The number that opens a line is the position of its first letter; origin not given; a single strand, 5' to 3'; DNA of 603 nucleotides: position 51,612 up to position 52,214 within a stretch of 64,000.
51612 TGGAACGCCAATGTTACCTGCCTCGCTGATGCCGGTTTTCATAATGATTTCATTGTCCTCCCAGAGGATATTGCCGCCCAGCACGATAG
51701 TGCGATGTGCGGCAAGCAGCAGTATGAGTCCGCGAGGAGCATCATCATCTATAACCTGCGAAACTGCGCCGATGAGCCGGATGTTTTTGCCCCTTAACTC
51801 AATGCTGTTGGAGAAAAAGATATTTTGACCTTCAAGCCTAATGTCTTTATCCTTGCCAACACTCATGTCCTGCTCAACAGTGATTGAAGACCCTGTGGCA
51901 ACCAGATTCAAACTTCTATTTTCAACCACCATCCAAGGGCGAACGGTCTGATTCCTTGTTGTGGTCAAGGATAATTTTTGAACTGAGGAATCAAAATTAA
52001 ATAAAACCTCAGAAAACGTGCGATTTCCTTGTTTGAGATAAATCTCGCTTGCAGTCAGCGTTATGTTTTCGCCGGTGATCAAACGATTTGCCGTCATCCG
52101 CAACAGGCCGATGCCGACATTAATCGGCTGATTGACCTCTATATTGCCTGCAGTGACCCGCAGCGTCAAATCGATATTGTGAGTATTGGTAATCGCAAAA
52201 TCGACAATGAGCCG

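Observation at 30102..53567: Unrecognised ~35-aa punctuation motif PF-x(10-12)-[IL]EF[IV]TTS-x(4-5)-Q-x-V-x-x-WMV recurring every ~300-430 aa in all three proteins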

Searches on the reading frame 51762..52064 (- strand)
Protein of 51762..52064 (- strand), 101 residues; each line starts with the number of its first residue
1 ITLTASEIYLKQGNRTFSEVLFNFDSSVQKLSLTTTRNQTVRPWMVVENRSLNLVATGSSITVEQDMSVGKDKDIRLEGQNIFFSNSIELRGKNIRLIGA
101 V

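Call 15: find_homologous_proteins(query=A1, max_evalue=0.001)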
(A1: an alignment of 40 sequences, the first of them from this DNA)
Query A1 (40 sequences) (101 aa, profile of the alignment): 1 proteins with E <= 0.001 among 2142 candidates.
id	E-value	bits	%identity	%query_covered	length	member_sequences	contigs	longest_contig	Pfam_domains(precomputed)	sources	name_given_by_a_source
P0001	8.3e-19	85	26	79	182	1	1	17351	-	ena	-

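Call 17: find_encoding_contigs(protein=P0001, flank=10000, max_places=4)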
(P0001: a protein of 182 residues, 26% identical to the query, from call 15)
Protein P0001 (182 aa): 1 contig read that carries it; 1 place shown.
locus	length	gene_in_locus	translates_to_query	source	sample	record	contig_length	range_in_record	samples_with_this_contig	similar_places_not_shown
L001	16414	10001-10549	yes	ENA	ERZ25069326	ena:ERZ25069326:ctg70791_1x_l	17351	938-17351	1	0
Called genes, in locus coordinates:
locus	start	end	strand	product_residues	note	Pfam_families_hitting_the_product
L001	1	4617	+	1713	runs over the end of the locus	-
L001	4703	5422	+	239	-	-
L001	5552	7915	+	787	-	-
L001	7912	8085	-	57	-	-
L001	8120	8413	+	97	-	-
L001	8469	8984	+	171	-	-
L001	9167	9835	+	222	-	-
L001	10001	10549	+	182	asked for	-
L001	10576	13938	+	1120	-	-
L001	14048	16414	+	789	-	?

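Call 24: search_protein_representatives(alignment_id=A1)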
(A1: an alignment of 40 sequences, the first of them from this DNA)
Query: 40 sequences, 106 profile positions. Proteins with E-value up to 0.001 (for the whole library): 196; up to 1e-10: 132; up to 1e-30: 93. The best 150 are listed.
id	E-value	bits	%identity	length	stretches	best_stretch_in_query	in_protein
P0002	0.0e+00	2599.5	-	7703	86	2-104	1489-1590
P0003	0.0e+00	2271.6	-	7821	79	2-105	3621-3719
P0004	0.0e+00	1882.0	-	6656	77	3-105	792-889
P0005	0.0e+00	1461.9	-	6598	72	1-104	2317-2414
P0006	0.0e+00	1366.0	-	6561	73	2-105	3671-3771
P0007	0.0e+00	1358.7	-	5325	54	2-105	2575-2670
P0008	0.0e+00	1262.0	-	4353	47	1-105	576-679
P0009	0.0e+00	1234.1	-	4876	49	1-105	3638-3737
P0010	0.0e+00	1176.2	-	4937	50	1-105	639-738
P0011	0.0e+00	1125.4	-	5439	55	1-105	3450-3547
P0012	0.0e+00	1114.5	-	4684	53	2-105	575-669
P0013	0.0e+00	1058.4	-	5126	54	2-105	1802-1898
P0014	0.0e+00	1044.6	-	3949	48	2-105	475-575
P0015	0.0e+00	1012.0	-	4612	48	1-105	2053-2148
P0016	0.0e+00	998.9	-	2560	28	2-105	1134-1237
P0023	4.7e-206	685.7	-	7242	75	16-101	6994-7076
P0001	2.6e-19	85.3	-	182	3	17-82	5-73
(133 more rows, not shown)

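Call 26: list_cluster_members(proteins=[P0003, P0002, P0004, P0005, P0006, P0007, P0008, P0009, P0010, P0023])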
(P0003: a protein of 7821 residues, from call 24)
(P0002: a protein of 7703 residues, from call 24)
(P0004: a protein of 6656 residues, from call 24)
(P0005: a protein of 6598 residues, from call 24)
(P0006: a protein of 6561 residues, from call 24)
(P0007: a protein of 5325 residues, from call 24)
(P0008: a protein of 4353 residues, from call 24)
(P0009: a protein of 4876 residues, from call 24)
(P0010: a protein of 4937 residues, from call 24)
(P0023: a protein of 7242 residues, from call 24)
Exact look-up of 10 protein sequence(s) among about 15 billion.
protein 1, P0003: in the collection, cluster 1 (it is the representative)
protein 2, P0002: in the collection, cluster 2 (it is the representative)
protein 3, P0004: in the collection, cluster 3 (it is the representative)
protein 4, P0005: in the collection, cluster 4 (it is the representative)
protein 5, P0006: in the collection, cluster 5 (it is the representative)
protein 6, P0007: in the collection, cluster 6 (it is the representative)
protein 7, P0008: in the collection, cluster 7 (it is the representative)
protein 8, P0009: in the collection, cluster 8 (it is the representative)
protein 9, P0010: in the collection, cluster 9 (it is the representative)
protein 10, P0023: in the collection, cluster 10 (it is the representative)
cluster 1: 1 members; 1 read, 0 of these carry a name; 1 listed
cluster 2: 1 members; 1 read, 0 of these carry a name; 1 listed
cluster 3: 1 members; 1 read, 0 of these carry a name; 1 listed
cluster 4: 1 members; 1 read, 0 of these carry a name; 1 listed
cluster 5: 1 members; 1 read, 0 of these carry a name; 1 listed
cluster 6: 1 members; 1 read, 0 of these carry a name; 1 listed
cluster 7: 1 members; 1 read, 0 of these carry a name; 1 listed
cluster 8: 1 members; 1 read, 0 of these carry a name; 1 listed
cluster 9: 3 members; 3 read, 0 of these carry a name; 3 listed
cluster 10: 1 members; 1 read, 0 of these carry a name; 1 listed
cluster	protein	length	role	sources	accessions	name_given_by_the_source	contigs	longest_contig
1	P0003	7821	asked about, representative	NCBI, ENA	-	-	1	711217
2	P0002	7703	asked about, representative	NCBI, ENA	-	-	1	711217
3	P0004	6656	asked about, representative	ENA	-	-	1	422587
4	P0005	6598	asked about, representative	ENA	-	-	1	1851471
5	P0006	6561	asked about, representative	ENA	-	-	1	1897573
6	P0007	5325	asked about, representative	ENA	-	-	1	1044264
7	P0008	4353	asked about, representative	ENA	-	-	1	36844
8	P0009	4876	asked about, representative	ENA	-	-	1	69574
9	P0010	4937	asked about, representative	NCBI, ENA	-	-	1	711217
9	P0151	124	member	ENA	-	-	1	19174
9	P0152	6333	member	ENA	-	-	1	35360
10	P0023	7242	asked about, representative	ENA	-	-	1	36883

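Call 27: find_encoding_contigs(protein=P0003, flank=10000, max_places=3)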
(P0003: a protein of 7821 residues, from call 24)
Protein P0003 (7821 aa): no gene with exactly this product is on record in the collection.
